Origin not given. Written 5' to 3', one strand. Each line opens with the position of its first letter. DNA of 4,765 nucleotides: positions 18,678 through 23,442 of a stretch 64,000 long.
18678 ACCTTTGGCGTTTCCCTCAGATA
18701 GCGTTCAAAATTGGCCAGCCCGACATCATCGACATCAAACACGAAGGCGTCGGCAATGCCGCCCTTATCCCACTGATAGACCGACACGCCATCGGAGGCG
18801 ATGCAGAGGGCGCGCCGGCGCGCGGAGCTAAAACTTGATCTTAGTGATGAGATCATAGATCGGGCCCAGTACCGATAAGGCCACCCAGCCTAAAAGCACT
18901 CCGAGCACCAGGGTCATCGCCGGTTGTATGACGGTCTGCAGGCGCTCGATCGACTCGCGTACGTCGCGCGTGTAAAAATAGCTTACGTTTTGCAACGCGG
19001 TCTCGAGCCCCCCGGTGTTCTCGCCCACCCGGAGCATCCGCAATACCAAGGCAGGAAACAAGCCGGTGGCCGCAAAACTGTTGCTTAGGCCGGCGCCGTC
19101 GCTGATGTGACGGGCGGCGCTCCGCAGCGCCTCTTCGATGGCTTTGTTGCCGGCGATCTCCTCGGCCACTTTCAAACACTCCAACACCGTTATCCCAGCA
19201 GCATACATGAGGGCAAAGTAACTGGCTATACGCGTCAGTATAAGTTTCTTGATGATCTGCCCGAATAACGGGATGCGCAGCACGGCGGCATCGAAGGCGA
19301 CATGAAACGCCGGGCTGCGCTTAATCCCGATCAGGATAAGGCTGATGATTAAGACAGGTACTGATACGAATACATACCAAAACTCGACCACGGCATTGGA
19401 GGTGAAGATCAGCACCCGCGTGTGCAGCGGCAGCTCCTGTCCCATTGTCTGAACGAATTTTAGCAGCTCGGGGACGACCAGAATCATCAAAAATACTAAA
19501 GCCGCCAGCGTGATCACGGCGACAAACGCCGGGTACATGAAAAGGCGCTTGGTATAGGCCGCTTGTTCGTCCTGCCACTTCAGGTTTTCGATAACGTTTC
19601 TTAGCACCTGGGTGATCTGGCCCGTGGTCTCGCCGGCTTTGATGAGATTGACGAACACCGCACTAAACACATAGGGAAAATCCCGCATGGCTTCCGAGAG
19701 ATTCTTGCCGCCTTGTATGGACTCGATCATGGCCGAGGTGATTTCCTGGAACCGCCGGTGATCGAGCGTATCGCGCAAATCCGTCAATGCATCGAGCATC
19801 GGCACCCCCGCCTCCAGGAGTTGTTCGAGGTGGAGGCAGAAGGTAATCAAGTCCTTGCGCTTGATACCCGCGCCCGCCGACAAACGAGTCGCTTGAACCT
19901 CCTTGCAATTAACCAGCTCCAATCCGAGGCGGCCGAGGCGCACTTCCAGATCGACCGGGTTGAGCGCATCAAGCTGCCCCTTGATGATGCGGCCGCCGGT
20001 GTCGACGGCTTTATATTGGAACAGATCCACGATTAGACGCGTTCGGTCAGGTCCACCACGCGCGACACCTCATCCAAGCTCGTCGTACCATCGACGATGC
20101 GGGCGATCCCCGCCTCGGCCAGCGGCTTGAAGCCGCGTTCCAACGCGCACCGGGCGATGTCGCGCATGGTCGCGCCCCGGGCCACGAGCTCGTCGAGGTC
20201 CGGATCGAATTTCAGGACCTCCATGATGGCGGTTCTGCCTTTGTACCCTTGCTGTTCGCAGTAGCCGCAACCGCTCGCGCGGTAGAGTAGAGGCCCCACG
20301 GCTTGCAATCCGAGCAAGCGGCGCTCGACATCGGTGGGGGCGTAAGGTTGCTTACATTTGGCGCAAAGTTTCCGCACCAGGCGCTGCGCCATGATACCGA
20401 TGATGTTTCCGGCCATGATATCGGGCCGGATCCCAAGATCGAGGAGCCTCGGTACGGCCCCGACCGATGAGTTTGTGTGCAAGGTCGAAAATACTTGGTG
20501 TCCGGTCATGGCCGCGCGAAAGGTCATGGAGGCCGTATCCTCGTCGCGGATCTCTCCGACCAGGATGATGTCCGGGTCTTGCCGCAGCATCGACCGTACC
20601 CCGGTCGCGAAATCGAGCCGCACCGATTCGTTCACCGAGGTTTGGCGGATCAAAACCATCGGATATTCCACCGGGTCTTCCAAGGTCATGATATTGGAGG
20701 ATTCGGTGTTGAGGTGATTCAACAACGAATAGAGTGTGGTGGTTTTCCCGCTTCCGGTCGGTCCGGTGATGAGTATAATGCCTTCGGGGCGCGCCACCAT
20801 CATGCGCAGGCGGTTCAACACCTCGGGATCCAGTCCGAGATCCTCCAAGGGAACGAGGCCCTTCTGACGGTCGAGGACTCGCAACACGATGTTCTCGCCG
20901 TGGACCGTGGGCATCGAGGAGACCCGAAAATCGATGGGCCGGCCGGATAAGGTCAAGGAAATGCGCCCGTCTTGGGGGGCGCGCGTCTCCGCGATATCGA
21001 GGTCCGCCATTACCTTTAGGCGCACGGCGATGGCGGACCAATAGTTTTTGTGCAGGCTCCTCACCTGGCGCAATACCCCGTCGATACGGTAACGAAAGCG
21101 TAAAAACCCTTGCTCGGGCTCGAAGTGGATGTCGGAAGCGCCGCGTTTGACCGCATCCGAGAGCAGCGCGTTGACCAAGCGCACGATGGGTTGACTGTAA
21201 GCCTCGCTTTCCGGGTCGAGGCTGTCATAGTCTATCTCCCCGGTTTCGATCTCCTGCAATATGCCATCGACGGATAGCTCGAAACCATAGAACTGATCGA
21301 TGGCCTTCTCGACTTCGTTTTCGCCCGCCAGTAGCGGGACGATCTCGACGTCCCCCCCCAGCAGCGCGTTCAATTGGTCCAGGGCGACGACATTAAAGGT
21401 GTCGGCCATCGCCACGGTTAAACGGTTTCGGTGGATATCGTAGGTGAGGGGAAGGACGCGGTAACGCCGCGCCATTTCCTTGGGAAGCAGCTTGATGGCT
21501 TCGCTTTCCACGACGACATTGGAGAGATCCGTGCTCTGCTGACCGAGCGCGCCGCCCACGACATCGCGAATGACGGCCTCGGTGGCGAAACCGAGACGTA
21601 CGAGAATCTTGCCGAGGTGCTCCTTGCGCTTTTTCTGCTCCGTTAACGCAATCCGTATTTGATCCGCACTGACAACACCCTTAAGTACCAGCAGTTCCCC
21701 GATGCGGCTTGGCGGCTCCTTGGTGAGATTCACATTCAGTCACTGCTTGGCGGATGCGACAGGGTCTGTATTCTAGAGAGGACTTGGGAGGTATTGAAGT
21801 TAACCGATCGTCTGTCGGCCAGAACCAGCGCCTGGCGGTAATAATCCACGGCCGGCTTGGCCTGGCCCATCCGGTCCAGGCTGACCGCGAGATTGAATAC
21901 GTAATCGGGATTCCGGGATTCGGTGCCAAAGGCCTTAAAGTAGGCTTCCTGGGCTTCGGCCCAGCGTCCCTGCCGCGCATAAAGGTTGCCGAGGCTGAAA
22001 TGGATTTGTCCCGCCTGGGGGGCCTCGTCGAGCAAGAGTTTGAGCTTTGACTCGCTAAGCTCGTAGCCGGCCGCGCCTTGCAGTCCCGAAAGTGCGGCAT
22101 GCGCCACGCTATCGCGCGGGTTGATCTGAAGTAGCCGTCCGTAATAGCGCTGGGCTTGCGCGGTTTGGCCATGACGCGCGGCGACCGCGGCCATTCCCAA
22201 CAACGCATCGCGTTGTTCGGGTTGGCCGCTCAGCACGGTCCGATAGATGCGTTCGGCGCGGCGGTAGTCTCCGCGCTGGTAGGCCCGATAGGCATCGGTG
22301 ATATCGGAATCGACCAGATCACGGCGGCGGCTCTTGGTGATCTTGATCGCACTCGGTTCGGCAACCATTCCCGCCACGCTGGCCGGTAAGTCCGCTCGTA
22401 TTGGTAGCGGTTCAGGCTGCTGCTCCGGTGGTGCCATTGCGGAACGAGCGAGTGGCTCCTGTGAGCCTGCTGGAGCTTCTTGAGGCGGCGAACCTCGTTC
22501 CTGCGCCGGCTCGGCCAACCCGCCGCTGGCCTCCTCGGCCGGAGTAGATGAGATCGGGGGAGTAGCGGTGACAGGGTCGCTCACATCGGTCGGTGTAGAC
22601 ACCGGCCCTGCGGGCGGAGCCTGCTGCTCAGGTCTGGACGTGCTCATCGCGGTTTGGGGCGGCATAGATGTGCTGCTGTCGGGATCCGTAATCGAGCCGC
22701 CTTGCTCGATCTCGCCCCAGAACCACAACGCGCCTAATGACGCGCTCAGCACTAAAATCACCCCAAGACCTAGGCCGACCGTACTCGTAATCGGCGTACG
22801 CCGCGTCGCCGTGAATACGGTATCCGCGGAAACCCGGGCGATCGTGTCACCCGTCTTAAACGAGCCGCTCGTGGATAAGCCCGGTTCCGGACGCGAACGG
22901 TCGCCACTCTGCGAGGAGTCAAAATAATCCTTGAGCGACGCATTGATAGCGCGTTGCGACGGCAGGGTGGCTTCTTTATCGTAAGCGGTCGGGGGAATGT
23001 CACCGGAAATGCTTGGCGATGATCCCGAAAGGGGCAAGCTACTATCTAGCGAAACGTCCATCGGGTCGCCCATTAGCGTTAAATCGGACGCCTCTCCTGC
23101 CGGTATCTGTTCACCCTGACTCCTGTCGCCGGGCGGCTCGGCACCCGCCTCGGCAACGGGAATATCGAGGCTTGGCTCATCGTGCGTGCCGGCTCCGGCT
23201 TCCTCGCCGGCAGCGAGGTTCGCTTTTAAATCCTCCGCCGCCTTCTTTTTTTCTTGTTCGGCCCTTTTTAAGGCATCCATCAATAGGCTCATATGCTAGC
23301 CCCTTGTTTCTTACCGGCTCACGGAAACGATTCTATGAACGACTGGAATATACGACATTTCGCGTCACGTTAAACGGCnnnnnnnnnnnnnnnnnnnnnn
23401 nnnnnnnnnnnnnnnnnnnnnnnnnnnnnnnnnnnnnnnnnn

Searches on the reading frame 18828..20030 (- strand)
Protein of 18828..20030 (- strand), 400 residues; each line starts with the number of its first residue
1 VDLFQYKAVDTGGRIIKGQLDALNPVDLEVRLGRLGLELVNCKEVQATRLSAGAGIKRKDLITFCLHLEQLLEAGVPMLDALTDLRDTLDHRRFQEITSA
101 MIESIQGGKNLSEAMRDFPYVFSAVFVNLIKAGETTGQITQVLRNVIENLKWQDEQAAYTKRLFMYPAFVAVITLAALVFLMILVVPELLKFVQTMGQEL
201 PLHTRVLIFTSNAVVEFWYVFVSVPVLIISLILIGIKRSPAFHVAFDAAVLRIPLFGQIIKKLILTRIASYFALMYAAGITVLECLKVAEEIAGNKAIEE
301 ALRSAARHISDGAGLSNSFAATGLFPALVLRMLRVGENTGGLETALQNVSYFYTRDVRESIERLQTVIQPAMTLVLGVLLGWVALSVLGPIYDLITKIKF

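Call 26: search_protein_families(library=pfam, proteins=[window:18828-20030:-], max_evalue=0.01)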
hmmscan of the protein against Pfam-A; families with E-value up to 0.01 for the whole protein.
window:18828-20030:- (400 aa): 1 family
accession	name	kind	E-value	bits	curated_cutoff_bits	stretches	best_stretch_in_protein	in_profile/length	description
PF00482.28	T2SSF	-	2.3e-44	150.8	25.2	2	64-187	1-125/125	Type II secretion system (T2SS), protein F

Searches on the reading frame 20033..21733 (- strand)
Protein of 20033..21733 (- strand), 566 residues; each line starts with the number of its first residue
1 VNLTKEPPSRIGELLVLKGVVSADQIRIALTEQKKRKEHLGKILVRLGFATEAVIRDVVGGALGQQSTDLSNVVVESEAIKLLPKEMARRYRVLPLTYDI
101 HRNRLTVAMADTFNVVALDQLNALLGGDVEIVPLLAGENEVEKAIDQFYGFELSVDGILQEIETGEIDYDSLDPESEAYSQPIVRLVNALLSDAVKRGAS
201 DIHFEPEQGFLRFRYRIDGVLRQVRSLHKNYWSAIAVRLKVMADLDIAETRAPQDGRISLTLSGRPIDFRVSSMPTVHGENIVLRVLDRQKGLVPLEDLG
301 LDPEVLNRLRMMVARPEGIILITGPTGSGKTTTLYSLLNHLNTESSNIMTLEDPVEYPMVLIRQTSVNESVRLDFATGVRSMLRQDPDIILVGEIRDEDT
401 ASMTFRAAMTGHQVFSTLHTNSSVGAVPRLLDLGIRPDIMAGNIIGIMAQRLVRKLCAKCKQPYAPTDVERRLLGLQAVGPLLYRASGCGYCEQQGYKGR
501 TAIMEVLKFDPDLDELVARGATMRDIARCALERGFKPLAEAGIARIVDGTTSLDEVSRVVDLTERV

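Call 60: search_protein_families(library=pfam, proteins=[window:20033-21733:-], max_evalue=0.001)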
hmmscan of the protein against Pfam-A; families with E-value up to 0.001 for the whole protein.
window:20033-21733:- (566 aa): 9 families
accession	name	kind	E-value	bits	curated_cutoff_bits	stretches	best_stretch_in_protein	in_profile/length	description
PF00437.27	T2SSE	-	2.5e-127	425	24.9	1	180-558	5-370/370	Type II/IV secretion system protein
PF05157.20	MshEN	-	2.8e-16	59.7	23.1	1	68-153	6-88/90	MshEN domain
PF13401.12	AAA_22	-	1.5e-05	25.8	27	1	316-354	4-42/130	AAA domain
PF13191.12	AAA_16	-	7.3e-05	23.8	32.6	1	313-357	19-63/167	AAA ATPase domain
PF20720.3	nSTAND3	-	0.00027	21.1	27.2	1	317-356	17-56/155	Novel STAND NTPase 3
PF13476.12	AAA_23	-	0.00029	22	27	1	317-375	19-79/201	AAA domain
PF00448.28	SRP54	-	0.0004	20.5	22.7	0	319-349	3-33/196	SRP54-type protein, GTPase domain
PF00005.33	ABC_tran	-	0.0008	20.5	25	0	316-357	10-51/137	ABC transporter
PF13173.12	AAA_14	-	0.00082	19.8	27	0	318-357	3-43/129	AAA domain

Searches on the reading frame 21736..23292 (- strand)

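Call 60: search_protein_families(library=pfam, proteins=[window:21736-23292:-], max_evalue=0.001)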
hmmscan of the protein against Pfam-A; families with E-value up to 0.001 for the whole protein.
window:21736-23292:- (518 aa): 13 families
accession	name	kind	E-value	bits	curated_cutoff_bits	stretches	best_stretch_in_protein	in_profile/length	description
PF07719.23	TPR_2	-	3.1e-13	49.2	27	0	430-451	3-24/34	Tetratricopeptide repeat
PF14559.12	TPR_19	-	3.4e-12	47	25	1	338-402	2-66/68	Tetratricopeptide repeat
PF00515.34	TPR_1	-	2e-11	43.6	27.8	0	430-454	3-27/34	Tetratricopeptide repeat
PF13176.12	TPR_7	-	9.3e-11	41.4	27.9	0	432-453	3-24/36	Tetratricopeptide repeat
PF13428.12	TPR_14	-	1e-09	38.5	23.5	0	362-401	2-41/44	Tetratricopeptide repeat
PF13432.12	TPR_16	-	2.1e-08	34.9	32.7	1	334-393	4-63/65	Tetratricopeptide repeat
PF13424.12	TPR_12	-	6.7e-08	33.1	30.1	1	431-489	6-72/77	Tetratricopeptide repeat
PF23914.1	TPR_CcmH_CycH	-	1e-07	32.4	42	1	339-395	99-155/158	Cytochrome c-type biogenesis protein H TPR domain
PF13431.12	TPR_17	-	5.7e-07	29.8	24.4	0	421-449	6-34/34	Tetratricopeptide repeat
PF13181.12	TPR_8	-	7.1e-07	29.3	25.7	0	464-489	3-28/34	Tetratricopeptide repeat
PF13174.12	TPR_6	-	2.5e-06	28.2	26.3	0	362-392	1-31/33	Tetratricopeptide repeat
PF25064.1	ARM_TT21_5th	-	0.00017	22.3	27.8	0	337-389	11-63/117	TT21 fifth ARM repeats domain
PF24575.1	TPR_Slam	-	0.00031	21.6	35.2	0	330-380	50-100/104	Surface lipoprotein assembly modifier, N-terminal TPR repeats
